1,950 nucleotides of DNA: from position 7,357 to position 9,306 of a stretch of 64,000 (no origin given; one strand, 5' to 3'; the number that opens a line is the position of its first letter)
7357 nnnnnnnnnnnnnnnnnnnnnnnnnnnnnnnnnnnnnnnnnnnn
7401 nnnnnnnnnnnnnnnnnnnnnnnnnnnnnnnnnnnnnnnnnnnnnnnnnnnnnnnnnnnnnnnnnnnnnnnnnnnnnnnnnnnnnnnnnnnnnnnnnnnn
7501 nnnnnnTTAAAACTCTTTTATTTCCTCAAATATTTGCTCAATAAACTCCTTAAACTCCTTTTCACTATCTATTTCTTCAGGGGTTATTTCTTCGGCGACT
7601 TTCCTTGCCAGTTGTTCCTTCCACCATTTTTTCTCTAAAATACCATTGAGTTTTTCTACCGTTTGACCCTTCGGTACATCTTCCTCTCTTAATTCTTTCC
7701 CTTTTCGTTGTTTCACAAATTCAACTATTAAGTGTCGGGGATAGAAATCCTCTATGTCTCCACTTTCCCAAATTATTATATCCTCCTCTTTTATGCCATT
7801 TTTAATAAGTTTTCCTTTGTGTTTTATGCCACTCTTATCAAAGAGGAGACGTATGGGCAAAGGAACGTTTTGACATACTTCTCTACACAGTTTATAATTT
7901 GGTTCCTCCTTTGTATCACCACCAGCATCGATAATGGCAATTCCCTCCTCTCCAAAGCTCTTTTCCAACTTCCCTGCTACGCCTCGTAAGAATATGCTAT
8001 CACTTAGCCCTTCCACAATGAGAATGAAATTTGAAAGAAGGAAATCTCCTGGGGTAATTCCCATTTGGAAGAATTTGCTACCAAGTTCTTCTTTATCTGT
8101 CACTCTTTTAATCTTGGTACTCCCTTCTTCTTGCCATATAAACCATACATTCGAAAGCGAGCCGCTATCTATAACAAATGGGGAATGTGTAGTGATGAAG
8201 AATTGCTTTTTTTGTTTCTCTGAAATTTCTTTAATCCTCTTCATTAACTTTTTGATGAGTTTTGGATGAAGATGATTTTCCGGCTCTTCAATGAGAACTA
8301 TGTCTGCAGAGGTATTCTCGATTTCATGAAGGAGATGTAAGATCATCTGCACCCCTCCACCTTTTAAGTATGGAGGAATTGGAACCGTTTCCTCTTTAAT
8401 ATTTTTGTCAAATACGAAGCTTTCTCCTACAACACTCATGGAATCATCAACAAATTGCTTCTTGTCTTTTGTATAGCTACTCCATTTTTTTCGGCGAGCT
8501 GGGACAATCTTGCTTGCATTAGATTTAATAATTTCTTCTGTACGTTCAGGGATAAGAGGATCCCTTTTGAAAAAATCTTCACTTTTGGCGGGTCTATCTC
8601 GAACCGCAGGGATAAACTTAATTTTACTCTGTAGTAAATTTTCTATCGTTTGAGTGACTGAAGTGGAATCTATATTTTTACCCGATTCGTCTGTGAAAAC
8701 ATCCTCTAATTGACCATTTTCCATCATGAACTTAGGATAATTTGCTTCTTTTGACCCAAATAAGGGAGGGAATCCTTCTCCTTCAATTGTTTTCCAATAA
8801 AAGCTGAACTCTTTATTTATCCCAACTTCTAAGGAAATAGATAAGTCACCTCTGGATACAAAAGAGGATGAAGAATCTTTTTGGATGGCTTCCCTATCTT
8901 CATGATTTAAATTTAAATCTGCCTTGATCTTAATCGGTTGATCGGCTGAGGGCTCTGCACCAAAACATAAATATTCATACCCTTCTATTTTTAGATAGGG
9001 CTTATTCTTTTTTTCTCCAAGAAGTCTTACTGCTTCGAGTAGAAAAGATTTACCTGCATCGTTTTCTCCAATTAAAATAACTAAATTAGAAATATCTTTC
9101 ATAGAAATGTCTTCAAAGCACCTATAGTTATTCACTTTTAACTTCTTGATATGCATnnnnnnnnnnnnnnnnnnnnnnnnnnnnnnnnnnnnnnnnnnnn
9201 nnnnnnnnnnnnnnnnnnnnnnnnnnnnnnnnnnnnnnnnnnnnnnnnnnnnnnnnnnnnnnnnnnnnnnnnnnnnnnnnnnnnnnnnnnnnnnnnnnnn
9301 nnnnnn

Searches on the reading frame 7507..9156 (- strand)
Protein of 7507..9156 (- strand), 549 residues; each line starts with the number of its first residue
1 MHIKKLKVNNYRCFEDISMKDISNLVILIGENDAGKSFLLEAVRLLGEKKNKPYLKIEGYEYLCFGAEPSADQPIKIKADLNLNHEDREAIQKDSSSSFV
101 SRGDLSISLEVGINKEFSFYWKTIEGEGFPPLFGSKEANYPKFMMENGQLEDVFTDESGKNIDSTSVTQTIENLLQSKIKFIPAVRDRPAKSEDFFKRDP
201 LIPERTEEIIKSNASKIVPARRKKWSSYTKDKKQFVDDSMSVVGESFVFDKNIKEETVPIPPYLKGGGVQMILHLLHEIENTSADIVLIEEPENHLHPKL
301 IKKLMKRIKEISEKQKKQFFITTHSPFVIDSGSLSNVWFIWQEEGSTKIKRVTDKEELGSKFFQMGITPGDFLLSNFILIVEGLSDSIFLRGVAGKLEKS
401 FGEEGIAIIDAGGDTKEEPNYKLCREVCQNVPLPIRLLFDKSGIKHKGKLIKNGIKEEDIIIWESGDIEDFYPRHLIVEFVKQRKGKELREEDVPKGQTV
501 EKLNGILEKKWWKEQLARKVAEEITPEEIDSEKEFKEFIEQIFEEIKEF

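Call 7: search_protein_families(library=pfam, proteins=[window:7507-9156:-], max_evalue=0.01)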
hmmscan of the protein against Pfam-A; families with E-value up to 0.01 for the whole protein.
window:7507-9156:- (549 aa): 7 families
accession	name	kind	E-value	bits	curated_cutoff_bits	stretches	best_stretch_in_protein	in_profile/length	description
PF13175.12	AAA_15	-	8.7e-29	101.7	32.1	1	1-329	1-374/374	AAA ATPase domain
PF13304.12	AAA_21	-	2.6e-20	74.1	27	1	26-330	2-304/304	AAA domain, putative AbiEii toxin, Type IV TA system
PF11398.14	DUF2813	-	5.4e-10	39.6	21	1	1-54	1-53/372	Protein of unknown function (DUF2813)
PF02463.25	SMC_N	-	1.7e-08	34.6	40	1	2-98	1-98/220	RecF/RecN/SMC N terminal domain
PF20469.4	OLD-like_TOPRIM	-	7.6e-07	30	23.2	1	373-426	1-55/67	Overcoming lysogenization defect protein-like, TOPRIM domain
PF13476.12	AAA_23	-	0.00022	22.4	27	1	5-184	1-87/201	AAA domain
PF13514.12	AAA_27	-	0.00073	19.6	22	1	1-45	1-48/206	AAA domain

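Call 8: search_protein_families(library=padloc, proteins=[window:7507-9156:-], max_evalue=0.01)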
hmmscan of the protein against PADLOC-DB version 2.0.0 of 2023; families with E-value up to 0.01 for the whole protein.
window:7507-9156:- (549 aa): 158 families (the best 25 are shown)
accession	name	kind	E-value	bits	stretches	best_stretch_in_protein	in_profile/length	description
PDLC00091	GajA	-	2.2e-33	114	2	275-410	288-426/627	AAA ATPase domain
PDLC00069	GajA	-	1.2e-32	111.2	2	286-414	337-474/687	AAA ATPase domain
PDLC00096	GajA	-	1.5e-32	111.1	2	271-414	276-425/630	AAA ATPase domain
PDLC00099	GajA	-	4e-31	106.7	2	273-475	289-474/626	AAA ATPase domain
PDLC04182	HEC-01A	-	4.7e-31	106.2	2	267-378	289-400/406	-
PDLC02979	AriA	-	3.2e-30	104.2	1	1-329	1-373/373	-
PDLC00102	GajA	-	2.1e-29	100.4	2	264-449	266-445/532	AAA ATPase domain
PDLC00080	GajA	-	1.1e-27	95.1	2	274-441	282-451/622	AAA ATPase domain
PDLC00090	GajA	-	3e-27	93.6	2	280-413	315-453/659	AAA ATPase domain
PDLC04168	GajA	-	3.1e-27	93.5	2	271-420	264-409/570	-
PDLC02358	Old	-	4.8e-27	93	2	280-416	281-426/578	Old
PDLC04176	HEC-01A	-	7.3e-27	92.7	2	268-355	259-347/371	-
PDLC00070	GajA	-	1.6e-26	91.1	2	278-424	285-435/596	AAA ATPase domain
PDLC00098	GajA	-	2e-26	90.8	2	265-447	268-444/534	AAA ATPase domain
PDLC00066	GajA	-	3.6e-26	89.8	2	284-456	279-449/567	AAA ATPase domain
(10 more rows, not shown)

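Call 21: find_homologous_proteins(query=window:7507-9156:-)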
Query window:7507-9156:- (549 aa): 311 proteins with E <= 0.001 among 8000 candidates; the best 120 are listed.
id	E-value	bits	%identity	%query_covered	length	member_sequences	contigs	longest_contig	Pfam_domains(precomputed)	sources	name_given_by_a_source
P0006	0.0e+0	1219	100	100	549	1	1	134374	PF20469.5,PF11398.15,PF13175.13,PF02463.26,PF13304.13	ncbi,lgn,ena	-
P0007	0.0e+0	1024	85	100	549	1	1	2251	PF20469.5,PF11398.15,PF13175.13,PF02463.26,PF13304.13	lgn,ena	-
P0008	0.0e+0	1020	85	100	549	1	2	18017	PF20469.5,PF11398.15,PF13175.13,PF02463.26,PF13304.13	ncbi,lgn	-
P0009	0.0e+0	1015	86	100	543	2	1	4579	PF20469.5,PF11398.15,PF13175.13,PF02463.26,PF13304.13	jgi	-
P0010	0.0e+0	1012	85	100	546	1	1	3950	PF20469.5,PF11398.15,PF13175.13,PF02463.26,PF13304.13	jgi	jgi:AAA15 family ATPase/GTPase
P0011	8.5e-291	983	83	100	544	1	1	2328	PF20469.5,PF11398.15,PF13175.13,PF02463.26,PF13304.13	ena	-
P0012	2.5e-286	969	81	100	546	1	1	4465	PF20469.5,PF11398.15,PF13175.13,PF02463.26,PF13304.13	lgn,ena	-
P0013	2.3e-282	956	82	100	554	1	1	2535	PF20469.5,PF11398.15,PF13175.13,PF02463.26,PF13304.13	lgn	-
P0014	1.7e-277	940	80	100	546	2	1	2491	PF20469.5,PF11398.15,PF13175.13,PF02463.26,PF13304.13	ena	-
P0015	8.4e-269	911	76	100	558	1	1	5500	PF11398.15,PF13175.13,PF02463.26,PF13304.13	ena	-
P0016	2.9e-264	896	82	91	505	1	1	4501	PF20469.5,PF13175.13,PF13304.13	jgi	jgi:hypothetical protein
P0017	6.9e-230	782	84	78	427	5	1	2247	PF20469.5,PF13175.13,PF13304.13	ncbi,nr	ncbi:MAG: AAA family ATPase, partial [Candidatus Omnitrophica bacterium]|nr:AAA family ATPase [Candi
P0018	4.1e-212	724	84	73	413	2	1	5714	PF20469.5,PF13175.13,PF13304.13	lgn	-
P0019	1.3e-162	560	84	56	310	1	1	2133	PF20469.5,PF13175.13,PF13304.13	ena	-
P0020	7.4e-134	465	45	99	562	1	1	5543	PF20469.5,PF11398.15,PF13175.13,PF13476.13,PF13555.13,PF02463.26,PF13304.13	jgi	jgi:AAA15 family ATPase/GTPase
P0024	1.6e-93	332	35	99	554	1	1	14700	PF20469.5,PF13175.13,PF13476.13,PF02463.26,PF13304.13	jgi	-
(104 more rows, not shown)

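Call 22: find_encoding_contigs(protein=P0008, flank=10000)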
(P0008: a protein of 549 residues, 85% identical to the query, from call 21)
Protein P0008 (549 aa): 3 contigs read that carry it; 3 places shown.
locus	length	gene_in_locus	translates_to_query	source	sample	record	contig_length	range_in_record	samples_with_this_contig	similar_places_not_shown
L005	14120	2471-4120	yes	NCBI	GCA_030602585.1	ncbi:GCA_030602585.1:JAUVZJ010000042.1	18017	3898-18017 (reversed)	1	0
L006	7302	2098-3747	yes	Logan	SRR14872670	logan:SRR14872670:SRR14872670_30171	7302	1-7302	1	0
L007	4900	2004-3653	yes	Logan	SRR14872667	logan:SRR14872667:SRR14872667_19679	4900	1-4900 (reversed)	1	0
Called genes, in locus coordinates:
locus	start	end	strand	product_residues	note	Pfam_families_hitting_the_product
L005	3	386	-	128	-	?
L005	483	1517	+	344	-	-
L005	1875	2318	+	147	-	-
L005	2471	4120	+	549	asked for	PF02463:SMC_N (faint), PF11398:DUF2813 (faint), PF13175:AAA_15, PF13304:AAA_21, PF20469:OLD-like_TOPRIM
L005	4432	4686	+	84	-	PF21748:UPF0150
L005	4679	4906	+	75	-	PF07927:HicA_toxin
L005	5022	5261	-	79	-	PF04255:DUF433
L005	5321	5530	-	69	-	-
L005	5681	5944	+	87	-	PF03683:UPF0175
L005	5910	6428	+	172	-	PF11848:DUF3368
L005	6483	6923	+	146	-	PF05866:RusA (faint)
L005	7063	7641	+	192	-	PF00881:Nitroreductase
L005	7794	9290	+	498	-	PF21760:SecD_1st, PF02355:SecD_SecF_C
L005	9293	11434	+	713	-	PF06508:QueC (faint), PF13537:GATase_7, PF00733:Asn_synthase, PF03054:tRNA_Me_trans (faint), PF24167:DUF7411 (faint), PF00733:Asn_synthase, PF01902:Diphthami_syn_2_N, PF28410:Diphthami_syn_2_C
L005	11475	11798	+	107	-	PF14076:DUF4258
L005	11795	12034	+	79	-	-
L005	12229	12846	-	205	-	PF01976:DUF116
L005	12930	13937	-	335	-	PF01118:Semialdhyde_dh, PF22698:Semialdhyde_dhC_1, PF02774:Semialdhyde_dhC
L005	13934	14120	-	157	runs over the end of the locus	PF06434:Aconitase_2_N (weak), PF00694:Aconitase_C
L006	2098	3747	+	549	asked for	PF02463:SMC_N (faint), PF11398:DUF2813 (faint), PF13175:AAA_15, PF13304:AAA_21, PF20469:OLD-like_TOPRIM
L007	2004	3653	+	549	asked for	PF02463:SMC_N (faint), PF11398:DUF2813 (faint), PF13175:AAA_15, PF13304:AAA_21, PF20469:OLD-like_TOPRIM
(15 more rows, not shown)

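Call 23: find_encoding_contigs(protein=P0018, flank=6000)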
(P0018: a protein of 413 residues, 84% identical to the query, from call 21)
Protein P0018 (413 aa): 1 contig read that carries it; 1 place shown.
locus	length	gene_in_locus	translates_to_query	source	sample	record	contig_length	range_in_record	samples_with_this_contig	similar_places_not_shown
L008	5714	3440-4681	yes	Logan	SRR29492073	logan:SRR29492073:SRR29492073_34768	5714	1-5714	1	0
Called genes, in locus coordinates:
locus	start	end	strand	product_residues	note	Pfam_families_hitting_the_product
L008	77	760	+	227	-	PF18735:HEPN_RiboL-PSP (weak)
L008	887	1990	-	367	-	-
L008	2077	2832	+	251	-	-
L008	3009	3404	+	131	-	PF13175:AAA_15, PF13476:AAA_23 (weak)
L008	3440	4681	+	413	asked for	PF13175:AAA_15, PF13304:AAA_21, PF20469:OLD-like_TOPRIM (weak)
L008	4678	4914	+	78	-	-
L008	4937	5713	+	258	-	?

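Call 24: find_encoding_contigs(protein=P0015, flank=6000)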
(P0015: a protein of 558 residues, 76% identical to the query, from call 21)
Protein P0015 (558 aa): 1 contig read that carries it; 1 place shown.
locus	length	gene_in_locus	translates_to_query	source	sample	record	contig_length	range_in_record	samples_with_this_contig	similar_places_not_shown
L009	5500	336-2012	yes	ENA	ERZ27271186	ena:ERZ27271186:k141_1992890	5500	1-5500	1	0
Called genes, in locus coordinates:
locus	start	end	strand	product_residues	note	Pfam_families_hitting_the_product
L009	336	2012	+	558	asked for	PF02463:SMC_N (faint), PF11398:DUF2813 (faint), PF13175:AAA_15, PF13304:AAA_21, PF13175:AAA_15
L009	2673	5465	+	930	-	PF14668:RICTOR_V (faint), PF05729:NACHT, PF20720:nSTAND3, PF02985:HEAT (faint), PF13646:HEAT_2, PF13513:HEAT_EZ (faint), PF13646:HEAT_2, PF03130:HEAT_PBS (weak), +1 more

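Call 34: find_related_loci(query=A3, collection=genome_contigs, flank=8000)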
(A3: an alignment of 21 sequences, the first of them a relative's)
Query A3 (549 aa) in genome_contigs; peptide patterns used: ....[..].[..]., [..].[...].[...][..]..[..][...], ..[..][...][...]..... (x = any residue, [..] = any of these).
600 stretches matched a pattern (row limit reached: there are more); 54 encode a relative of the query (tblastn E <= 1e-3); 54 distinct loci.
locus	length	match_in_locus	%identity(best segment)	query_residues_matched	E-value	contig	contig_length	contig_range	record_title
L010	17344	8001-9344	29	1-413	9e-15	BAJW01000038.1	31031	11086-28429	Acetobacter persici JCM 25330 DNA, contig: JCM25330.contig00038, whole genome shotgun sequence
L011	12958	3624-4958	25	1-410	2e-13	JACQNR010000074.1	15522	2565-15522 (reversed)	MAG: Acidobacteria bacterium isolate NC_groundwater_1260_Ag_S-0.2um_59_51 S_p2_S4_coassembly_k141_629520, whole genome s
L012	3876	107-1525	22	1-413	3e-13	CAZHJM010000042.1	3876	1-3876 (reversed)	MAG TPA_asm: uncultured Holosporaceae bacterium isolate SRP141132_co4_69 genome assembly, contig: NODE_28177_length_3876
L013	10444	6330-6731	28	286-412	6e-13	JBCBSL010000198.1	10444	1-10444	MAG: Cyanobacteria bacterium J06638_22 NODE_198_length_10444_cov_8.441786, whole genome shotgun sequence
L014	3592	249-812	28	243-413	1e-12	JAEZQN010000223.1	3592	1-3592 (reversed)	MAG: Bacillota bacterium isolate OH_CFB_97 k127_1937312, whole genome shotgun sequence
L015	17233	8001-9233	20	1-413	1e-12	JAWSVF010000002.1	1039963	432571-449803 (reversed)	MAG: Pseudomonas sp. isolate BHT04_PCL_gam2 B9PCL_contig_58, whole genome shotgun sequence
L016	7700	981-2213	24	1-409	2e-12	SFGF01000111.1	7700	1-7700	MAG: Lachnospiraceae bacterium isolate W0P45.013 Contig3406, whole genome shotgun sequence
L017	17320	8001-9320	24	1-413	7e-14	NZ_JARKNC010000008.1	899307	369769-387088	Daejeonella sp. JGW-45 velvet_auto_105_8, whole genome shotgun sequence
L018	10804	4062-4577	26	268-413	8e-12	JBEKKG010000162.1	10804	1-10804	MAG: Planctomycetota bacterium isolate SPRUCE 341 SPRUCE_341_162, whole genome shotgun sequence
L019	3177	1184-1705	27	252-413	3e-11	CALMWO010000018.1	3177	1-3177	MAG TPA_asm: uncultured Hyphomonadaceae bacterium isolate SRR5676437_bin.16_CONCOCT_v1.1_MAG genome assembly, contig: ER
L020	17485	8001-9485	26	1-459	3e-11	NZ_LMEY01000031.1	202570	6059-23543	Rhizobium sp. Root1334 contig_8, whole genome shotgun sequence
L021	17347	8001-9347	28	1-409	6e-11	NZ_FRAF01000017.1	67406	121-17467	Alicyclobacillus tolerans strain USBA-GBX-503, whole genome shotgun sequence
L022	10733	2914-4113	33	1-412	5e-11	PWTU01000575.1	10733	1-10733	MAG: Ignavibacteriales bacterium isolate CSSed11_208 CS-Sed11-C10010, whole genome shotgun sequence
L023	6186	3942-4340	29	286-413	1e-10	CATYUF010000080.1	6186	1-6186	MAG TPA_asm: uncultured Clostridium sp. isolate ERR9578265_bin.42_MetaWRAP_v1.3_MAG genome assembly, contig: ERZ18533859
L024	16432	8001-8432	26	286-413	1e-10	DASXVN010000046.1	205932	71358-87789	MAG TPA_asm: Armatimonadota bacterium isolate SMAG_U4746 k141_336258, whole genome shotgun sequence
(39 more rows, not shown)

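Call 52: search_solved_structures(query=window:7507-9156:-, max_evalue=0.01, show_alignments=2)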
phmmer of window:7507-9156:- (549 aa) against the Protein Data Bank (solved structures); distinct sequences matched with E-value up to 0.01: 14.
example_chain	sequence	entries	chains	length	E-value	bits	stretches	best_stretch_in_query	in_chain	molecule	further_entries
6p74_A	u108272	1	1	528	1.9e-13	53.2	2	284-439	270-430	Putative ATP-dependent endonuclease of the OLD family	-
8ee4_A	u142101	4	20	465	4.3e-08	35.5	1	1-45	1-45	PtuA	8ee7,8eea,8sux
9e8z_C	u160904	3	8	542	8.8e-07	31.2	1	284-341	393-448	Retron Ec83 probable ATPase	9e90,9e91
23or_B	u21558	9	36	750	2.8e-06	29.5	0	2-58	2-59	Retron Eco8 OLD nuclease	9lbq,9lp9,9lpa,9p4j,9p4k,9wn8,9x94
9vkz_A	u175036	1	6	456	7.2e-06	28.2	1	209-330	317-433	Retron Ec78 probable ATPase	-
9vh1_D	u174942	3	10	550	9.6e-06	27.8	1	209-331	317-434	Retron Ec78 probable ATPase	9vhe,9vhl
9n69_A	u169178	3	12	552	1.2e-05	27.4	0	285-340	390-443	AAA family ATPase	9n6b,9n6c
9o4a_A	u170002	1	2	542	1.5e-05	27.2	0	284-341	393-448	Retron Ec83 probable ATPase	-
9kjx_B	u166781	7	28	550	6.3e-05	25.1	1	281-331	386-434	AAA family ATPase | Retron I-A effector PtuA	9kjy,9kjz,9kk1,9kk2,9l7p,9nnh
9u9y_A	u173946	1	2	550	6.4e-05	25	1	281-331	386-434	AAA family ATPase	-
9nnb_C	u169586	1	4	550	0.00016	23.7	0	281-331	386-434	Retron I-A effector PtuA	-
9nnk_C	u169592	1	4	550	0.00017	23.7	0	281-331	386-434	Retreon I-A effector PtuA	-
22bu_B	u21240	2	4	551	0.0002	23.4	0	283-334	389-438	AAA family ATPase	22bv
22et_E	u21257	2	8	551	0.0005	22.1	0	284-334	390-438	PtuA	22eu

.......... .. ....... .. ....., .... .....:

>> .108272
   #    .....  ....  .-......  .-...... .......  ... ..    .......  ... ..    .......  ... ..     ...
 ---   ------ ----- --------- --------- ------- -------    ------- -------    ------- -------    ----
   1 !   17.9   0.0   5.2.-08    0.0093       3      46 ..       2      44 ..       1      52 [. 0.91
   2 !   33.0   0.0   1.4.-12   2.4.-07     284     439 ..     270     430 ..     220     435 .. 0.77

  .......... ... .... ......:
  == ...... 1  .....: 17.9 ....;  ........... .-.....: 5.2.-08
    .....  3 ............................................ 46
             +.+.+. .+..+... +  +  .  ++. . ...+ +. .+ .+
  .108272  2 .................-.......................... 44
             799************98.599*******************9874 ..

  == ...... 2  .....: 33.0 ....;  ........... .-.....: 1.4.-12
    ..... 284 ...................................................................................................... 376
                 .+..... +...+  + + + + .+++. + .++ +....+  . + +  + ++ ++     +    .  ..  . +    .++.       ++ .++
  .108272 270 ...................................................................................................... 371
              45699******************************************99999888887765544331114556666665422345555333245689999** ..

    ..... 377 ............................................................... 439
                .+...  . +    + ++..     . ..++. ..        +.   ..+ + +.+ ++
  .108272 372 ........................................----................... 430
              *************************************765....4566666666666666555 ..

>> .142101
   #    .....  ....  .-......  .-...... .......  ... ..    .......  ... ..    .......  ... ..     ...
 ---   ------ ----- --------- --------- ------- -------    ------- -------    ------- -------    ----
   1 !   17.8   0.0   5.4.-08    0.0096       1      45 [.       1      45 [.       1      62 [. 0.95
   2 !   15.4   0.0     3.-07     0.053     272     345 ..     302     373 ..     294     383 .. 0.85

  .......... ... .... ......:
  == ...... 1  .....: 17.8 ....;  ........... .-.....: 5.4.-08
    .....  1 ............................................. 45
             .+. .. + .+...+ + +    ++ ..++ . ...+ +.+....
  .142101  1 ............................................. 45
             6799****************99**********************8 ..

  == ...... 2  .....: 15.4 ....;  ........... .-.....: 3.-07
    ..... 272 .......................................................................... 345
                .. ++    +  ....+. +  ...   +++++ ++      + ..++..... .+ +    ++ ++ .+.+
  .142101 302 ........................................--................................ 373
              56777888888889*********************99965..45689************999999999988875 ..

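Call 56: find_encoding_contigs(protein=P0009, flank=5000)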
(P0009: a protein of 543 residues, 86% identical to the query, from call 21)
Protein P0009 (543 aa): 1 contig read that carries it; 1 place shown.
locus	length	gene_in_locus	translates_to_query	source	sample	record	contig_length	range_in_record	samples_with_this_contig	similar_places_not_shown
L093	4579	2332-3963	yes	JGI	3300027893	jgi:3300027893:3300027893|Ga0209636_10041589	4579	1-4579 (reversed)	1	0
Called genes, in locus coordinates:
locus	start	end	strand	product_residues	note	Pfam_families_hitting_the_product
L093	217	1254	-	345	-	-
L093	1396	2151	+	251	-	-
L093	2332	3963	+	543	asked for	PF02463:SMC_N (faint), PF11398:DUF2813 (faint), PF13175:AAA_15, PF13304:AAA_21, PF20469:OLD-like_TOPRIM (weak)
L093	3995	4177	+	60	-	-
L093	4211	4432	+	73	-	PF15919:HicB_lk_antitox, PF21748:UPF0150 (weak)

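Call 57: find_encoding_contigs(protein=P0012, flank=5000)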
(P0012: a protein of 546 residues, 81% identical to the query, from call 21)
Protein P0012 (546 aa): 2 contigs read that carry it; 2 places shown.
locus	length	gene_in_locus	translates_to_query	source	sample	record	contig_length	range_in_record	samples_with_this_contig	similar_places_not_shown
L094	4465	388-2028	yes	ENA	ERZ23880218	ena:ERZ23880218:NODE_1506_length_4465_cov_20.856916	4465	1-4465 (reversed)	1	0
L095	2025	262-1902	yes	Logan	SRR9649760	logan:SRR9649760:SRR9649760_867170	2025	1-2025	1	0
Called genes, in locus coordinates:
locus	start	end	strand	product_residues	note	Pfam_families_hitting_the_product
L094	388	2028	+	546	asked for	PF02463:SMC_N (faint), PF11398:DUF2813 (faint), PF13175:AAA_15, PF13304:AAA_21, PF13175:AAA_15, PF20469:OLD-like_TOPRIM (weak)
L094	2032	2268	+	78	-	-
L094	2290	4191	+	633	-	-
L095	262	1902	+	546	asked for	PF02463:SMC_N (faint), PF11398:DUF2813 (faint), PF13175:AAA_15, PF13304:AAA_21, PF13175:AAA_15, PF20469:OLD-like_TOPRIM (weak)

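Call 58: find_encoding_contigs(protein=P0024, flank=6000)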
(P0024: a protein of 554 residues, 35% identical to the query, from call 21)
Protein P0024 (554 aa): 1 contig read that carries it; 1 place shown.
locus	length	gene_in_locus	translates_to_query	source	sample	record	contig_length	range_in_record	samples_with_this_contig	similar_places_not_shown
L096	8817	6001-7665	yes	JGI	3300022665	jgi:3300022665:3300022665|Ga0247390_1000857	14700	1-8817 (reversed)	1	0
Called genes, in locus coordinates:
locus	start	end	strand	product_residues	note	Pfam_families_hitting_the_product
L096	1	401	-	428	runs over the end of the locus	PF00202:Aminotran_3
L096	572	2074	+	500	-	PF02789:Peptidase_M17_N, PF00883:Peptidase_M17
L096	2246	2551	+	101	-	PF12802:MarR_2 (weak), PF13545:HTH_Crp_2 (faint)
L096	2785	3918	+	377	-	PF00753:Lactamase_B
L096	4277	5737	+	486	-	PF10137:CAP12-PCTIR_TIR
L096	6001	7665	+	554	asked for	PF02463:SMC_N (faint), PF13175:AAA_15, PF13476:AAA_23, PF13175:AAA_15, PF13304:AAA_21, PF20469:OLD-like_TOPRIM (weak)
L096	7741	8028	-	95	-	-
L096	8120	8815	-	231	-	?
